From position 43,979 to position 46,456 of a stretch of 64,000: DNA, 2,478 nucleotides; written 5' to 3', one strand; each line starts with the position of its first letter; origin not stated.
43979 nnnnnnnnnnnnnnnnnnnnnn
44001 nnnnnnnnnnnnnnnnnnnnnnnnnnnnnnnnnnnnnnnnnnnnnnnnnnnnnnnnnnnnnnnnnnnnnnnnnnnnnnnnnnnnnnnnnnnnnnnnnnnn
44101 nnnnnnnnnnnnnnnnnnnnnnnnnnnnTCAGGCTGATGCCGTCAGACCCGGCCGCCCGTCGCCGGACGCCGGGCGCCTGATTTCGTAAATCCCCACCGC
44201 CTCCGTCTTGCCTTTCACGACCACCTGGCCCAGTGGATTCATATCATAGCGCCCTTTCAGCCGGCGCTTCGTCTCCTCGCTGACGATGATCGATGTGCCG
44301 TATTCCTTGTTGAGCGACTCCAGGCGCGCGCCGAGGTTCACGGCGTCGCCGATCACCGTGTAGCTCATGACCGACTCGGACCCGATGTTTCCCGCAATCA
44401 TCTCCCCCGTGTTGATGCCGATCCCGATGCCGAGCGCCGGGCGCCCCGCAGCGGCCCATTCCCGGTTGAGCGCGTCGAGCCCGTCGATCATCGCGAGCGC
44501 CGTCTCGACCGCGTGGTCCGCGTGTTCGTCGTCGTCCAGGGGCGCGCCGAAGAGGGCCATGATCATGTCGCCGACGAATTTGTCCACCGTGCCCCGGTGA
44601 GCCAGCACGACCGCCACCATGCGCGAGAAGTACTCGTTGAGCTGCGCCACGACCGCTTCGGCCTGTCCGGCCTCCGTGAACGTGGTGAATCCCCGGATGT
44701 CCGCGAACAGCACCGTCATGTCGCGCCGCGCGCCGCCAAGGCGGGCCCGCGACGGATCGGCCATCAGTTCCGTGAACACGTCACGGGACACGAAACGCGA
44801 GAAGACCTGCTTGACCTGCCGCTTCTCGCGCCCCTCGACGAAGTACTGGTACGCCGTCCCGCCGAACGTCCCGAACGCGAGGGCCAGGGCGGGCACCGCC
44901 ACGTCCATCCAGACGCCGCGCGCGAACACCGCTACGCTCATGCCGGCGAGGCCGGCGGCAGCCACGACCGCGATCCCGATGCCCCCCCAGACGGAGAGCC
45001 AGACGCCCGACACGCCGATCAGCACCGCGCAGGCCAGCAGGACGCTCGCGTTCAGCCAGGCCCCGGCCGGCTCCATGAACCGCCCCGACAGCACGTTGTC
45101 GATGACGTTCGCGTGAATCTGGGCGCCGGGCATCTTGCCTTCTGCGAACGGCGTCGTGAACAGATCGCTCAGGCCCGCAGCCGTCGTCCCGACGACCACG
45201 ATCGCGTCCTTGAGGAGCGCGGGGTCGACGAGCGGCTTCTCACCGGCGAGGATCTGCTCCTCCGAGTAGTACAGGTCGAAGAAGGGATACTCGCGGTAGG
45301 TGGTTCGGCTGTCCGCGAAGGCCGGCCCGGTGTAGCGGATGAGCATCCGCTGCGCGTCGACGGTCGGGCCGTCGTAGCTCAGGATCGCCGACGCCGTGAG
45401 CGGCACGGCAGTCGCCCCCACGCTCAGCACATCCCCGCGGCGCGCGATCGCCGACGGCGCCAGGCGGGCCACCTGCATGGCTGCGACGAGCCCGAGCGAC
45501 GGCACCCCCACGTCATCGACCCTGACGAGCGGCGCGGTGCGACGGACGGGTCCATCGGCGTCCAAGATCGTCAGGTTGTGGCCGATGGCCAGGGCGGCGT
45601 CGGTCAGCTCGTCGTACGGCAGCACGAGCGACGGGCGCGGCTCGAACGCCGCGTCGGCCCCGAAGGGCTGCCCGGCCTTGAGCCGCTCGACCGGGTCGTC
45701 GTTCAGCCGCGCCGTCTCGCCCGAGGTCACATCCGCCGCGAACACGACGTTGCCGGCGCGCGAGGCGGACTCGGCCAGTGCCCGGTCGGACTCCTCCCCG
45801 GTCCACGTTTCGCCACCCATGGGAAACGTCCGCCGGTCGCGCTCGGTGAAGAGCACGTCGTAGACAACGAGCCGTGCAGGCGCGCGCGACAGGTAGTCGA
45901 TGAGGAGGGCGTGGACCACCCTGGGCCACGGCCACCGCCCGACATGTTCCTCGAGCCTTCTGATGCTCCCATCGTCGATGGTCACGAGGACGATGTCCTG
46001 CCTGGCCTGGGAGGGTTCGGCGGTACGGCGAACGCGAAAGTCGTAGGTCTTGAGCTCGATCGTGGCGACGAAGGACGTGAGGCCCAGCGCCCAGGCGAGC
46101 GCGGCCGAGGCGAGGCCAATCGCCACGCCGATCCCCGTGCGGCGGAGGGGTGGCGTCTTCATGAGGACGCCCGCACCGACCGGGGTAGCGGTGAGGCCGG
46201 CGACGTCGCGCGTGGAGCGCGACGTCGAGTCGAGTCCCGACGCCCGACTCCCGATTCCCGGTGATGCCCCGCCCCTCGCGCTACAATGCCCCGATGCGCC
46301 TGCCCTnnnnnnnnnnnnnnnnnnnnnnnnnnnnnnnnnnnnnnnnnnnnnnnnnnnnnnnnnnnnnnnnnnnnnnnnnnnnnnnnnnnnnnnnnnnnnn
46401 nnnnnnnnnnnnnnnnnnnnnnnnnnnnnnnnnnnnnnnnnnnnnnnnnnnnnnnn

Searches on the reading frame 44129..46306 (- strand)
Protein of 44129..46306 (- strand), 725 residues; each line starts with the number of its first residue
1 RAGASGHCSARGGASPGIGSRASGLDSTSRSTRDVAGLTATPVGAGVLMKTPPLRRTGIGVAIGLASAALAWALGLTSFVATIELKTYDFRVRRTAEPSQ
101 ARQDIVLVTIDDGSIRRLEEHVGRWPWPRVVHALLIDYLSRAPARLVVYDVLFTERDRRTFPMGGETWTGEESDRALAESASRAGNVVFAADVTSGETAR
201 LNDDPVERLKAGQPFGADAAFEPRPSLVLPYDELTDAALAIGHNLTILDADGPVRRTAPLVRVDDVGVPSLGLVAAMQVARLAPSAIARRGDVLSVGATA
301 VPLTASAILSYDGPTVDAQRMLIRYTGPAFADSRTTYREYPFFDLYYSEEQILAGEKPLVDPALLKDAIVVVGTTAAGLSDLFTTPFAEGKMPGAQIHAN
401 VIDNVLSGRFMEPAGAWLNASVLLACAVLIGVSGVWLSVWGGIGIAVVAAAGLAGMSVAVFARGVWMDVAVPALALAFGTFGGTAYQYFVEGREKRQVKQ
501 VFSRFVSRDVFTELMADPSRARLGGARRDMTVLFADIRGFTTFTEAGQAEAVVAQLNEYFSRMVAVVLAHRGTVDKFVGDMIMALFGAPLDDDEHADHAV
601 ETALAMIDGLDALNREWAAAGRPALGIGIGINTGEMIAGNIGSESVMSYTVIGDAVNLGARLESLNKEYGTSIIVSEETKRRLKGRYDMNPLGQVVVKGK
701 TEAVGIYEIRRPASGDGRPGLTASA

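Call 21: search_protein_families(library=pfam, proteins=[window:44129-46306:-], max_evalue=0.00001)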
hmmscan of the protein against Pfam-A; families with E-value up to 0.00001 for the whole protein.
window:44129-46306:- (725 aa): 2 families
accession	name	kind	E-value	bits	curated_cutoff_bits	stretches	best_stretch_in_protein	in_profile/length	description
PF05226.16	CHASE2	-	1.2e-54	186.1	26.3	1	70-431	4-255/257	CHASE2 domain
PF00211.25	Guanylate_cyc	-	5.5e-27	95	21.9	1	529-703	8-176/183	Adenylate and Guanylate cyclase catalytic domain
